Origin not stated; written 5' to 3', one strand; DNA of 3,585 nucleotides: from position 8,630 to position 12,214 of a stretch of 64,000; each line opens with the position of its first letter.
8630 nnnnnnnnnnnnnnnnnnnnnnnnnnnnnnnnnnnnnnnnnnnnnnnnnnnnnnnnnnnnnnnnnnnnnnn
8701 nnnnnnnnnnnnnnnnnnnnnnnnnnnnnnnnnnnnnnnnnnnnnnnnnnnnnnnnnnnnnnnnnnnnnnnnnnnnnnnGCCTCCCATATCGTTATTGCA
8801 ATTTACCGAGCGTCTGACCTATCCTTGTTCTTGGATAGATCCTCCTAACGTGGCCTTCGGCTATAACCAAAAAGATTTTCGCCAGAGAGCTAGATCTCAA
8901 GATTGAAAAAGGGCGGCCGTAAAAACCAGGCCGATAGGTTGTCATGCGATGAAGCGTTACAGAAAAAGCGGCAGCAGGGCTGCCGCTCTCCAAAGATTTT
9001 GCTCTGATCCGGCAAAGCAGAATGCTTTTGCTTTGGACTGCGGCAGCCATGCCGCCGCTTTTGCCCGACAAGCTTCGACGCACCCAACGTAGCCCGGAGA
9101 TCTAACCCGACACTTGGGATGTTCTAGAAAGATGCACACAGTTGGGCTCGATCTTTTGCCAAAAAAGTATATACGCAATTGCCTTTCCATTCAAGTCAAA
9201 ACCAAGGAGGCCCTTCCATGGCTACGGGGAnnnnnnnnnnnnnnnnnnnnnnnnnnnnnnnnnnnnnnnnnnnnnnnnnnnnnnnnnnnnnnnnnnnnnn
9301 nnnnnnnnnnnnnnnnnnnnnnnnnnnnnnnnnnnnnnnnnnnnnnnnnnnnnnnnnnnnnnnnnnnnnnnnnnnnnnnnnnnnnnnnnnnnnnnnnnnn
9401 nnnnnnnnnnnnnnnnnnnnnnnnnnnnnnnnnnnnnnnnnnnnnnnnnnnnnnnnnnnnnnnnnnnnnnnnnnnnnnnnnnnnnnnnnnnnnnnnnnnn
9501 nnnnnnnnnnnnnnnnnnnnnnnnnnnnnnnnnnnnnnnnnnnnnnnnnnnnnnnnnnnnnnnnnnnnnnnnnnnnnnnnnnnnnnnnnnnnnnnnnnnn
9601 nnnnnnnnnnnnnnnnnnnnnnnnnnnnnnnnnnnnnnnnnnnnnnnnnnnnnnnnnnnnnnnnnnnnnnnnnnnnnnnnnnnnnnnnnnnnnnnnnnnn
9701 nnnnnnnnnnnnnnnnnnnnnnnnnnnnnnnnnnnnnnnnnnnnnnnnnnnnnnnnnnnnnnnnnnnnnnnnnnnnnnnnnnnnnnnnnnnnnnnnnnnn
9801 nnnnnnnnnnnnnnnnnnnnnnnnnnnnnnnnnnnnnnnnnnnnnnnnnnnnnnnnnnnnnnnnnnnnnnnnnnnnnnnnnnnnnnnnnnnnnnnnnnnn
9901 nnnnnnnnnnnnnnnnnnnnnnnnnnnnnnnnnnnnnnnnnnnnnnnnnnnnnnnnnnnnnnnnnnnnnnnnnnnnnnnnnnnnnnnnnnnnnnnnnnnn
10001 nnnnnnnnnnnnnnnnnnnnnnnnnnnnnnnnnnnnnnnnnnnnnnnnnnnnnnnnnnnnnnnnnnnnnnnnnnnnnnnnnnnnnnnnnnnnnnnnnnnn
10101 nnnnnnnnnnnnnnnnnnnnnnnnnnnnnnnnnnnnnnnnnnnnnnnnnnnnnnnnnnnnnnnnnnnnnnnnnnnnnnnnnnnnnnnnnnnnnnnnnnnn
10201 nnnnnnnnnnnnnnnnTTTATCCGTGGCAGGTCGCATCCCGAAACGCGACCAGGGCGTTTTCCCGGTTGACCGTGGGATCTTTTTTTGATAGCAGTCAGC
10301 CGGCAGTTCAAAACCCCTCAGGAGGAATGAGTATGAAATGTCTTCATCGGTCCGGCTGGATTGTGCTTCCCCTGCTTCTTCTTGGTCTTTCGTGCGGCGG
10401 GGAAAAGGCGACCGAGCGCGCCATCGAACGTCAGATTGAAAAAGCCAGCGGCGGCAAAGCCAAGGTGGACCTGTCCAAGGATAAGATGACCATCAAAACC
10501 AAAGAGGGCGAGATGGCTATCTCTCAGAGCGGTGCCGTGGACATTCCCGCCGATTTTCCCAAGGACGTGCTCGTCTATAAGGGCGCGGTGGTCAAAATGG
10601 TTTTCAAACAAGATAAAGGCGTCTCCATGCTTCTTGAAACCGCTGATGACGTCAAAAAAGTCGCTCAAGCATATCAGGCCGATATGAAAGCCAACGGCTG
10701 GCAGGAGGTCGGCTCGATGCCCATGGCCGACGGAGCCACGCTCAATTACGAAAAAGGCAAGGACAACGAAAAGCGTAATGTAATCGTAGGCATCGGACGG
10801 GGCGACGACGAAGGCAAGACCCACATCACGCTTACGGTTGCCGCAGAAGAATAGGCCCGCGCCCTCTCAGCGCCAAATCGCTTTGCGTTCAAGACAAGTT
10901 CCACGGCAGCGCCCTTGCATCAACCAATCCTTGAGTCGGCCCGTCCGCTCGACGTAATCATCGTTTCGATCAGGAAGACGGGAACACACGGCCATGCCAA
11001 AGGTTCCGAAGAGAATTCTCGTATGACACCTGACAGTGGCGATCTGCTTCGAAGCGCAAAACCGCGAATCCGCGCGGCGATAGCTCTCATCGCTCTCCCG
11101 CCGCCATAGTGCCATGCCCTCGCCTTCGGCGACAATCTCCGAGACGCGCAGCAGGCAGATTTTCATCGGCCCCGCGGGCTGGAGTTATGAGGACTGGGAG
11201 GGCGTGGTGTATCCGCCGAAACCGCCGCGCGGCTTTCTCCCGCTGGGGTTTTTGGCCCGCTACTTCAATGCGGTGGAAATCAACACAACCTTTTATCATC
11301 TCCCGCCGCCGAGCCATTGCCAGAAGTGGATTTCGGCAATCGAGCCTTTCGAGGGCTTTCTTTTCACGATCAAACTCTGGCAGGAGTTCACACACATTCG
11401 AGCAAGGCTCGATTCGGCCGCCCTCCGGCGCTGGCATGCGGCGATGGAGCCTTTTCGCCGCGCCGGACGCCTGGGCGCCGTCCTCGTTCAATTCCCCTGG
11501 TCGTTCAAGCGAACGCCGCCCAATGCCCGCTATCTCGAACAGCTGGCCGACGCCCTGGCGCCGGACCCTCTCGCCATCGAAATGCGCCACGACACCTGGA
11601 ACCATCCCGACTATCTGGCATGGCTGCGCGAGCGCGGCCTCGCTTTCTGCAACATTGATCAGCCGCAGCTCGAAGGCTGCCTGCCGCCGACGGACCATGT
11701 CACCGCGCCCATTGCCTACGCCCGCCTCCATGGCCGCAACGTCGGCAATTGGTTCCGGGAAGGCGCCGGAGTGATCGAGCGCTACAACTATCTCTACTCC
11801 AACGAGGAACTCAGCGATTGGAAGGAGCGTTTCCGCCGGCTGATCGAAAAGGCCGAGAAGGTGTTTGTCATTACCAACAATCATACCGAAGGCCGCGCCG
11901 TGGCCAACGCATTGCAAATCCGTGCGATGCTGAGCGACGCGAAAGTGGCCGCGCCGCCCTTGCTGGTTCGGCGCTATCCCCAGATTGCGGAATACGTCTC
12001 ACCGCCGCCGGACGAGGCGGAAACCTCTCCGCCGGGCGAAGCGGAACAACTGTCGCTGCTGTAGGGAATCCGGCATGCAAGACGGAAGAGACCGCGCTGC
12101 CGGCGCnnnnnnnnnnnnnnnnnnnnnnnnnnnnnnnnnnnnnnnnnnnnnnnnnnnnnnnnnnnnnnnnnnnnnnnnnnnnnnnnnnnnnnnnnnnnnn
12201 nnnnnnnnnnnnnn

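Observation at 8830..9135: New ~300 bp dispersed repeat family carrying bidirectional terminator-like hairpins (three copies in 22 kb)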

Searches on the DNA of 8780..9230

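Call 47: search_rna_families(source=window, start=8780, end=9230, threshold=evalue, max_evalue=10)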
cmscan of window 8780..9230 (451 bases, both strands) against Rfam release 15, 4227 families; matches with E-value up to 10: 8.
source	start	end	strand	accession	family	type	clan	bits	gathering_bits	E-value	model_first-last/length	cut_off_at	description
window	8964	9062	-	RF02423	Bp1_781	Gene; sRNA;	-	18.1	80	0.014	18-132/230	no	Burkholderia sRNA Bp1_Cand871_SIPHT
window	8964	8990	-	RF01837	toga_FSE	Cis-reg; frameshift_element;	-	17.3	40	1.1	1-29/29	no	togavirus ribosomal frameshift element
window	8892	8909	-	RF01354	CRISPR-DR45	Gene; CRISPR;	-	15.6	37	9.1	1-24/24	no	CRISPR RNA direct repeat element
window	8954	9039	-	RF00558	L20_leader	Cis-reg; leader;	-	15.4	58.7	2.3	1-127/127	no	Ribosomal protein L20 leader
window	8908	8987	-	RF02345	ar15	Gene; sRNA;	CL00108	15.2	40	1.3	1-112/112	no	Alphaproteobacterial ar15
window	8956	9034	+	RF01394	isrK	Gene; sRNA;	-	13.2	50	2.2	1-77/77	no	isrK Hfq binding RNA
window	9183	9215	-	RF01985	ZEB2_AS1_2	Gene; lncRNA;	-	12.1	70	2.8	32-61/61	no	ZEB2 antisense RNA 1 conserved region 2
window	9183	9195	-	RF01962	RMST_1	Gene; lncRNA;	-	11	40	5.3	49-61/61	no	Rhabdomyosarcoma 2 associated transcript conserved region 1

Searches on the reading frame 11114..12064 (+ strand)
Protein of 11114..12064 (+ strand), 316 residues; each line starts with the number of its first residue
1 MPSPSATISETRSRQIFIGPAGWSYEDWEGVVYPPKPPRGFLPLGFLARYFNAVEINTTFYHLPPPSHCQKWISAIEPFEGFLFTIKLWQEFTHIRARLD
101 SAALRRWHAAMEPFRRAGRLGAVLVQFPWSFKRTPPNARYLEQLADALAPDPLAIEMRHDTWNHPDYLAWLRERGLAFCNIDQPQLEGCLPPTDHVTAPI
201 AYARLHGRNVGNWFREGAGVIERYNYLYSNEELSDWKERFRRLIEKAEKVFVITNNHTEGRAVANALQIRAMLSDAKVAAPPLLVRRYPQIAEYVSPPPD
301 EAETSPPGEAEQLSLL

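Call 42: search_protein_families(library=pfam, proteins=[window:11114-12064:+])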
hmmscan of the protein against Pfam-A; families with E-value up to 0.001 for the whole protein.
window:11114-12064:+ (316 aa): 1 family
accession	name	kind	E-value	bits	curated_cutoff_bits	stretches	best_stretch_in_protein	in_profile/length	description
PF01904.24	DUF72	-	5e-59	200.4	25.3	1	33-271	1-216/217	Protein of unknown function DUF72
